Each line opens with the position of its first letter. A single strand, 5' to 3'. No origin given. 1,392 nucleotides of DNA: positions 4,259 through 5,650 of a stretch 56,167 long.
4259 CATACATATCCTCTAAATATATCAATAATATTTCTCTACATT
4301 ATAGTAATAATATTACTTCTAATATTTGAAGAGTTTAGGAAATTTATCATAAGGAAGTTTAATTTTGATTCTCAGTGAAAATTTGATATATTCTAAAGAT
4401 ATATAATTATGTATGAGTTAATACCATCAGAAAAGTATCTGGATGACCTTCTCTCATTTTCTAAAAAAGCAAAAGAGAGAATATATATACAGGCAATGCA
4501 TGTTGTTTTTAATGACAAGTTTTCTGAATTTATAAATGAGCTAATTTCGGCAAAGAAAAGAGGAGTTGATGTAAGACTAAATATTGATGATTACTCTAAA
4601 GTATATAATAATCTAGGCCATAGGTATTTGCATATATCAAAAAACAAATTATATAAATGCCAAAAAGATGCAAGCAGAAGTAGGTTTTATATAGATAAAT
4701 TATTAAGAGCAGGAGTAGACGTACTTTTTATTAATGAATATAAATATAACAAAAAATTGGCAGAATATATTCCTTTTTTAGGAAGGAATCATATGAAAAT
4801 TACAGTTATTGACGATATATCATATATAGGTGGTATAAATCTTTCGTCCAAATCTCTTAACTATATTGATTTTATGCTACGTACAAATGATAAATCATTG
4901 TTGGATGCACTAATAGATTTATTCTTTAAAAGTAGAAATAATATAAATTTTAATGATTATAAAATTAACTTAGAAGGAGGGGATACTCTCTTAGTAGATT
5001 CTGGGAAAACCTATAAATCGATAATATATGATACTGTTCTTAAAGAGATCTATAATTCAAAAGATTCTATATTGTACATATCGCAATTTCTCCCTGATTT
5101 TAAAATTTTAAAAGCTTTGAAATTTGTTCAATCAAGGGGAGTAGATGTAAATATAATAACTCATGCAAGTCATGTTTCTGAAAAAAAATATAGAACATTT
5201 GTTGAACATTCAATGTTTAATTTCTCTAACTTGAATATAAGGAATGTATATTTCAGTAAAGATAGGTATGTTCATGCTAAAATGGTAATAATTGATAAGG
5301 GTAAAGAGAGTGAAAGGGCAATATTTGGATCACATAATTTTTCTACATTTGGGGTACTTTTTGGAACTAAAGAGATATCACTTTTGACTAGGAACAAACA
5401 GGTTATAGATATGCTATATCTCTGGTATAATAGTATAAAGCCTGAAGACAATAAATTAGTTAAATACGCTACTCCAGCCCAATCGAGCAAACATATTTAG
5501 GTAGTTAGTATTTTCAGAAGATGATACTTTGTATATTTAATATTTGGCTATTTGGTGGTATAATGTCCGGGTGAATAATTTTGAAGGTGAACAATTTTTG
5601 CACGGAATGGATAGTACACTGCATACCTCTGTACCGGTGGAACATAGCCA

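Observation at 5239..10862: Cassette-like locus: a full LRR gene and a truncated copy share identical 5' and 3' homology arms that include pieces of a housekeeping PLD gene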

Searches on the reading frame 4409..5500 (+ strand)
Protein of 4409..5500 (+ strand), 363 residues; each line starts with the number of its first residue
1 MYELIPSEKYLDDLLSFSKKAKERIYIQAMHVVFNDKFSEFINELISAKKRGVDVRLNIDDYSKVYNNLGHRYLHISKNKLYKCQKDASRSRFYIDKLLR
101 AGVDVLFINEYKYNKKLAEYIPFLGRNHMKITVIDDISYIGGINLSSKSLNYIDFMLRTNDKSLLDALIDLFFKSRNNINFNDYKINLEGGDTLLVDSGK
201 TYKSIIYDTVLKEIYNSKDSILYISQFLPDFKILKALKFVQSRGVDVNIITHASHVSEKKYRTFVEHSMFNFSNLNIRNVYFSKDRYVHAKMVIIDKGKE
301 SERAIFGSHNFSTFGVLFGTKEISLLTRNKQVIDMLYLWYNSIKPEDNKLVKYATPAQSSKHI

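Call 7: search_protein_families(library=pfam, proteins=[window:4409-5500:+], max_evalue=0.01)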
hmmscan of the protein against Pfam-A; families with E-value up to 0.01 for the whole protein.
window:4409-5500:+ (363 aa): 3 families
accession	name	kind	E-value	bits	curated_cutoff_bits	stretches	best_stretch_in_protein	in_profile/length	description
PF13091.12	PLDc_2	-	6.4e-27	94.4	27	2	211-334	2-122/132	PLD-like domain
PF00614.28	PLDc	-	5.2e-09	36.2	21.9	1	124-146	2-25/28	Phospholipase D Active site motif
PF09565.16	RE_NgoFVII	-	1.5e-05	24.8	23.8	1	245-344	45-149/162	NgoFVII restriction endonuclease N-terminal PLD domain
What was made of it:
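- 4409..5500 (+): PLD-like (two HKD domains) gene, 363 aa. Its last ~280 nt are the source of the X repeats. Pfam PLDc_2 twice and PLDc (call 7).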

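Call 10: find_encoding_contigs(protein=window:4409-5500:+, flank=10000, max_places=10)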
Protein window:4409-5500:+ (363 aa): 3 contigs read that carry it; 2 places shown.
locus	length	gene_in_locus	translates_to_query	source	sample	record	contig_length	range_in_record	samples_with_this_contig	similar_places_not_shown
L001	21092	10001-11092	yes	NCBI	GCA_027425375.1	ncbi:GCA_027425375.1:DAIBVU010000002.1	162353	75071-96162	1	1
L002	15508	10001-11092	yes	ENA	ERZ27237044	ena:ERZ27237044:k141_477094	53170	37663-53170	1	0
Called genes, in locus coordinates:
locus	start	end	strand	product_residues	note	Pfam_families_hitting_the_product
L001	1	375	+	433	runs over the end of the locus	PF13520:AA_permease_2, PF00324:AA_permease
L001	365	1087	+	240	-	PF01255:Prenyltransf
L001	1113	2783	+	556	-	PF00753:Lactamase_B, PF23023:Anti-Pycsar_Apyc1 (weak), PF12706:Lactamase_B_2, PF22505:RNase_J_b_CASP, PF17770:RNase_J_C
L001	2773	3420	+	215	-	PF00970:FAD_binding_6, PF00175:NAD_binding_1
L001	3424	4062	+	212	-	-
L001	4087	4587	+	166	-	PF01272:GreA_GreB (weak)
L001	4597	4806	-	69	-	-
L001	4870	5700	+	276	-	PF02673:BacA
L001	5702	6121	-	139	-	-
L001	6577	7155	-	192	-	-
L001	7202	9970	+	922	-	PF00690:Cation_ATPase_N, PF00122:E1-E2_ATPase, PF13246:Cation_ATPase, PF00702:Hydrolase, PF08282:Hydrolase_3 (faint), PF00689:Cation_ATPase_C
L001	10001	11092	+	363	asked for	PF13091:PLDc_2, PF00614:PLDc (weak), PF13091:PLDc_2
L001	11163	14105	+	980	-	-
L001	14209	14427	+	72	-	-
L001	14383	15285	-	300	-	-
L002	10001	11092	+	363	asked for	PF13091:PLDc_2, PF00614:PLDc (weak), PF13091:PLDc_2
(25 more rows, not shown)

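Call 15: find_related_loci(query=window:4409-5500:+, collection=metagenome_contigs, flank=10000)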
Query window:4409-5500:+ (363 aa) in metagenome_contigs; peptide patterns used: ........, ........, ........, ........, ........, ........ (x = any residue, [..] = any of these).
319 stretches matched a pattern, but none encodes a relative of the query by tblastn (E <= 1e-3).

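Call 16: find_related_loci(query=window:4409-5500:+, collection=genome_contigs, flank=10000)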
Query window:4409-5500:+ (363 aa) in genome_contigs; peptide patterns used: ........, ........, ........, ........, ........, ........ (x = any residue, [..] = any of these).
182 stretches matched a pattern, but none encodes a relative of the query by tblastn (E <= 1e-3).
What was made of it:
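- Tried and rejected: Scans of metagenome_contigs and genome_contigs with the PLD protein found nothing (calls 15, 16).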

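Call 17: find_homologous_proteins(query=window:4409-5500:+, max_evalue=1e-10)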
Query window:4409-5500:+ (363 aa): 67 proteins with E <= 1e-10 among 5681 candidates.
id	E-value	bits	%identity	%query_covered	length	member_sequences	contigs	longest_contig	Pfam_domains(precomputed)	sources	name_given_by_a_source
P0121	2.6e-216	736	93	100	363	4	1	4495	PF13091.13,PF00614.29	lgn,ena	-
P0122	4.2e-118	413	56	100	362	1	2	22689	PF13091.13,PF11495.15,PF00614.29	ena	-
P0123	1.6e-110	388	54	99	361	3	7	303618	PF13091.13,PF11495.15,PF00614.29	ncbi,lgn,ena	-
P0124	5.4e-109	383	51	100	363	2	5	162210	PF13091.13,PF09565.17,PF11495.15,PF00614.29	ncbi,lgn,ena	-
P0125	2.2e-93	332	52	85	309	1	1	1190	PF13091.13,PF00614.29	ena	-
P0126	5.5e-79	284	45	95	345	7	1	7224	PF13091.13,PF00614.29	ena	-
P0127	1.9e-67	246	43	95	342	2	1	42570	PF13091.13,PF00614.29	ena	-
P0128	1.7e-66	243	51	64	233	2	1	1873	PF13091.13,PF00614.29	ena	-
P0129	1.9e-64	236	41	95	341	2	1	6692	PF13091.13,PF00614.29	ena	-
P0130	9.0e-61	224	41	94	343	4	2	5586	PF13091.13,PF00614.29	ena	-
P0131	2.2e-58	217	36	94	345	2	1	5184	PF13091.13,PF00614.29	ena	-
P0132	3.6e-58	216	39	94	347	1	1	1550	PF13091.13,PF00614.29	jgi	jgi:phosphatidylserine/phosphatidylglycerophosphate/cardiolipin synthase-like enzyme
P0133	8.4e-45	172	34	94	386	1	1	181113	PF13091.13,PF00614.29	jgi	jgi:phosphatidylserine/phosphatidylglycerophosphate/cardiolipin synthase-like enzyme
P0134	1.2e-44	171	32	95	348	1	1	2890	PF13091.13,PF00614.29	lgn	-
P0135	4.6e-44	169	34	90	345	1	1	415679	PF13091.13,PF11495.15,PF00614.29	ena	-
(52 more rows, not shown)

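Call 18: find_encoding_contigs(protein=P0121, flank=10000, max_places=4)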
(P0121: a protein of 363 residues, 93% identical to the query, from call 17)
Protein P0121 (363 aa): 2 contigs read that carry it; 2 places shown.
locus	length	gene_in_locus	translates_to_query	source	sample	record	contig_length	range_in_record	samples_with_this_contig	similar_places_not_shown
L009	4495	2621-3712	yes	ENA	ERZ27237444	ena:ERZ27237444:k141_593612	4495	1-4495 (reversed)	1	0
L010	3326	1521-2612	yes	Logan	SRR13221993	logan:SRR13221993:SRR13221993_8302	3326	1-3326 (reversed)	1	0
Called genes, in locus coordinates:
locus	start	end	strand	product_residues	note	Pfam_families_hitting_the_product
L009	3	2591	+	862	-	?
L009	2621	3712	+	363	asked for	PF13091:PLDc_2, PF00614:PLDc (weak), PF13091:PLDc_2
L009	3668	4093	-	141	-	-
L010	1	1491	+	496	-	?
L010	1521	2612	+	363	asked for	PF13091:PLDc_2, PF00614:PLDc (weak), PF13091:PLDc_2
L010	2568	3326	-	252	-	?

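Call 19: find_encoding_contigs(protein=P0123, flank=10000, max_places=3)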
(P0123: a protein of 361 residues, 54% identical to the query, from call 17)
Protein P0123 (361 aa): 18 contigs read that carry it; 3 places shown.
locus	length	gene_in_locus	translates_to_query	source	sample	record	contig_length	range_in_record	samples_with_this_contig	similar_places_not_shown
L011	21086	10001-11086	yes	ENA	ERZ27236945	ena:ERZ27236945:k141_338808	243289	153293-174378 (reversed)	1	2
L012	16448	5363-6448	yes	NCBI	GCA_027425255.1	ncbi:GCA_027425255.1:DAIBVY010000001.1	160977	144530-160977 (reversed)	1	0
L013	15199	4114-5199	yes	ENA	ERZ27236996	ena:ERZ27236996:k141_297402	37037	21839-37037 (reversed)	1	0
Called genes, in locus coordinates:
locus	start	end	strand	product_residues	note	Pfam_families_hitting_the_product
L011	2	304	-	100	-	PF00338:Ribosomal_S10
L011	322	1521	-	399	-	PF00009:GTP_EFTU, PF03144:GTP_EFTU_D2, PF03143:GTP_EFTU_D3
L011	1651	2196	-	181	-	PF10263:SprT-like (faint), PF01863:YgjP-like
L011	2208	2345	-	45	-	-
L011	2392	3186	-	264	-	PF00583:Acetyltransf_1, PF13673:Acetyltransf_10 (weak), PF13508:Acetyltransf_7, PF08445:FR47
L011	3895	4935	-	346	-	PF01170:UPF0020, PF03602:Cons_hypoth95 (weak)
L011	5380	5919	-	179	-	-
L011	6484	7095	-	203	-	-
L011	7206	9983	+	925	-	PF00690:Cation_ATPase_N, PF00122:E1-E2_ATPase, PF13246:Cation_ATPase, PF00702:Hydrolase, PF00689:Cation_ATPase_C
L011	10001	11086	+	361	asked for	PF11495:TrmB_EBD_N (faint), PF13091:PLDc_2, PF00614:PLDc (faint), PF13091:PLDc_2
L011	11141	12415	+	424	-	-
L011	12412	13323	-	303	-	-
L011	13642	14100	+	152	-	PF00578:AhpC-TSA, PF08534:Redoxin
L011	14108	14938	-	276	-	PF02673:BacA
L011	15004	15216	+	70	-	-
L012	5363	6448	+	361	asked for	PF11495:TrmB_EBD_N (faint), PF13091:PLDc_2, PF00614:PLDc (faint), PF13091:PLDc_2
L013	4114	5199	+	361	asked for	PF11495:TrmB_EBD_N (faint), PF13091:PLDc_2, PF00614:PLDc (faint), PF13091:PLDc_2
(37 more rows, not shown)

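Call 20: find_encoding_contigs(protein=P0124, flank=10000, max_places=3)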
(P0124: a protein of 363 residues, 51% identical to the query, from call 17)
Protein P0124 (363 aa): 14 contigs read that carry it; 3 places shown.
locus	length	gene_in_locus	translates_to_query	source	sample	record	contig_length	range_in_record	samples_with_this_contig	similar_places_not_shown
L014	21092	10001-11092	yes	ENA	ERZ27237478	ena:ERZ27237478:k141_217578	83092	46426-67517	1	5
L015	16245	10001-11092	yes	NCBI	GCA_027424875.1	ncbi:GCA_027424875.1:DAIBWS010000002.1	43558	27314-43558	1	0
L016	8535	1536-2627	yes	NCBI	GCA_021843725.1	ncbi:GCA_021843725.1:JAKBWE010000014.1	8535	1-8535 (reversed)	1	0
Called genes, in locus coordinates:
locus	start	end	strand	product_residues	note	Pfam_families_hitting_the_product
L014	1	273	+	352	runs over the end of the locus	-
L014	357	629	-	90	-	-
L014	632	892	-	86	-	-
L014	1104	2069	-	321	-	PF10343:Q_salvage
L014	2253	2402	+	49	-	-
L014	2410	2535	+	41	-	-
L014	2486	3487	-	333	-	PF08843:AbiEii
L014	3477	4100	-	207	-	-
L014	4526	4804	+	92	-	-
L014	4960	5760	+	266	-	PF00665:rve, PF13358:DDE_3 (weak), PF13683:rve_3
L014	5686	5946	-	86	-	PF18480:DUF5615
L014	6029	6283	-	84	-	PF04255:DUF433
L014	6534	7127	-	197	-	-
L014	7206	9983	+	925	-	PF00690:Cation_ATPase_N, PF00122:E1-E2_ATPase, PF00702:Hydrolase, PF13246:Cation_ATPase, PF00689:Cation_ATPase_C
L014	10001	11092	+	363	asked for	PF11495:TrmB_EBD_N (faint), PF13091:PLDc_2, PF00614:PLDc (weak), PF09565:RE_NgoFVII (faint), PF13091:PLDc_2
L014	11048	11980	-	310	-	-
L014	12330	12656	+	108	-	-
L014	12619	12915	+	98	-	PF15738:YafQ_toxin, PF05016:ParE_toxin (weak)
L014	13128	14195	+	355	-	PF02661:Fic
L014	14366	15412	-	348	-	-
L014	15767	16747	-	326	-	-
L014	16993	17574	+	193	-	PF13338:AbiEi_4 (weak)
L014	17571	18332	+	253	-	PF08843:AbiEii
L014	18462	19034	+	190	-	PF06941:NT5C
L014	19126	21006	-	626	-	PF02446:Glyco_hydro_77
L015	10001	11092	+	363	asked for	PF11495:TrmB_EBD_N (faint), PF13091:PLDc_2, PF00614:PLDc (weak), PF09565:RE_NgoFVII (faint), PF13091:PLDc_2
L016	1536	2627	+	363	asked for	PF11495:TrmB_EBD_N (faint), PF13091:PLDc_2, PF00614:PLDc (weak), PF09565:RE_NgoFVII (faint), PF13091:PLDc_2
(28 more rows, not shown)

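Call 49: find_encoding_contigs(protein=P0122, flank=8000, max_places=3)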
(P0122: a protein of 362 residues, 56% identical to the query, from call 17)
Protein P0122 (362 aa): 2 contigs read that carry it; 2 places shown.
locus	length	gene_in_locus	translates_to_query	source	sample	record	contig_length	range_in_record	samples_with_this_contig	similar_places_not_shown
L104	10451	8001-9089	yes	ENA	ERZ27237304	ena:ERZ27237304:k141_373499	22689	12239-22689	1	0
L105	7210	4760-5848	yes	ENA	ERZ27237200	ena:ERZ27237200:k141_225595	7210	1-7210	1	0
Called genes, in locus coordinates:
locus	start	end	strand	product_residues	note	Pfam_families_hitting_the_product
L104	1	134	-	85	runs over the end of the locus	-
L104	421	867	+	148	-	PF00348:polyprenyl_synt (weak)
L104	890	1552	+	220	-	PF01966:HD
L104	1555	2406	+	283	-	PF00891:Methyltransf_2 (faint), PF01209:Ubie_methyltran (weak), PF13489:Methyltransf_23, PF02390:Methyltransf_4 (weak), PF13847:Methyltransf_31, PF08241:Methyltransf_11, PF08242:Methyltransf_12, PF13649:Methyltransf_25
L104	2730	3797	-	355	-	PF02661:Fic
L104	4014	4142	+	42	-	-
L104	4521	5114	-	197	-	-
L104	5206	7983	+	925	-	PF00690:Cation_ATPase_N, PF00122:E1-E2_ATPase, PF13246:Cation_ATPase, PF00702:Hydrolase, PF00689:Cation_ATPase_C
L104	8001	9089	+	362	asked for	PF11495:TrmB_EBD_N (faint), PF13091:PLDc_2, PF00614:PLDc (faint), PF13091:PLDc_2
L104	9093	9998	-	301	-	-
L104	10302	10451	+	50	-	?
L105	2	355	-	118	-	?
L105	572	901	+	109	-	-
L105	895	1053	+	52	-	PF12441:CopG_antitoxin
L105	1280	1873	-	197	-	-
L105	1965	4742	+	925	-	PF00690:Cation_ATPase_N, PF00122:E1-E2_ATPase, PF13246:Cation_ATPase, PF00702:Hydrolase, PF00689:Cation_ATPase_C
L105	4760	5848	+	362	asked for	PF11495:TrmB_EBD_N (faint), PF13091:PLDc_2, PF00614:PLDc (faint), PF13091:PLDc_2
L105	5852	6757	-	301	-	-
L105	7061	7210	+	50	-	?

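Call 50: find_encoding_contigs(protein=P0127, flank=8000, max_places=2)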
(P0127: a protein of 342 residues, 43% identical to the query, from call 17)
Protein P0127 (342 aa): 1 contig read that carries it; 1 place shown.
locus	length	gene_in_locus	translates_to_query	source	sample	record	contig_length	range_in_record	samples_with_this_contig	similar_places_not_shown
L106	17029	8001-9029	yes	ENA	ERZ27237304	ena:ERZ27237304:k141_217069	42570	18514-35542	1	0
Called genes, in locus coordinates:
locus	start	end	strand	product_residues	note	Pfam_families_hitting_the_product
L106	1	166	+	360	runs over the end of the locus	PF00226:DnaJ, PF01556:DnaJ_C, PF00684:DnaJ_CXXCXGXG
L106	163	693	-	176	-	PF03167:UDG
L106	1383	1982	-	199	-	PF06445:GyrI-like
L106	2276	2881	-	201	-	-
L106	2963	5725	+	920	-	PF00690:Cation_ATPase_N, PF00122:E1-E2_ATPase, PF13246:Cation_ATPase, PF00702:Hydrolase, PF00689:Cation_ATPase_C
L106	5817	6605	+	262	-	-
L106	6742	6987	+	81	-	PF12728:HTH_17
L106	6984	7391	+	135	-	-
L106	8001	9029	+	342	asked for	PF13091:PLDc_2, PF00614:PLDc (faint), PF13091:PLDc_2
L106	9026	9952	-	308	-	-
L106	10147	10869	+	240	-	PF09553:RE_Eco47II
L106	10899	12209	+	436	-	PF13411:MerR_1, PF00376:MerR, PF00145:DNA_methylase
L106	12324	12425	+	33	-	-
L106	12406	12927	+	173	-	PF00578:AhpC-TSA, PF08534:Redoxin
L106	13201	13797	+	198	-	-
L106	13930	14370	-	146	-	PF00293:NUDIX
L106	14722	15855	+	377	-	PF00004:AAA (weak), PF13173:AAA_14, PF13635:DUF4143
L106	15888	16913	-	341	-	PF01170:UPF0020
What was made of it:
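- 4409..5500 (+): The ATPase-PLD-><-300aa synteny is conserved in five related lineages (calls 18-20, 49, 50).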
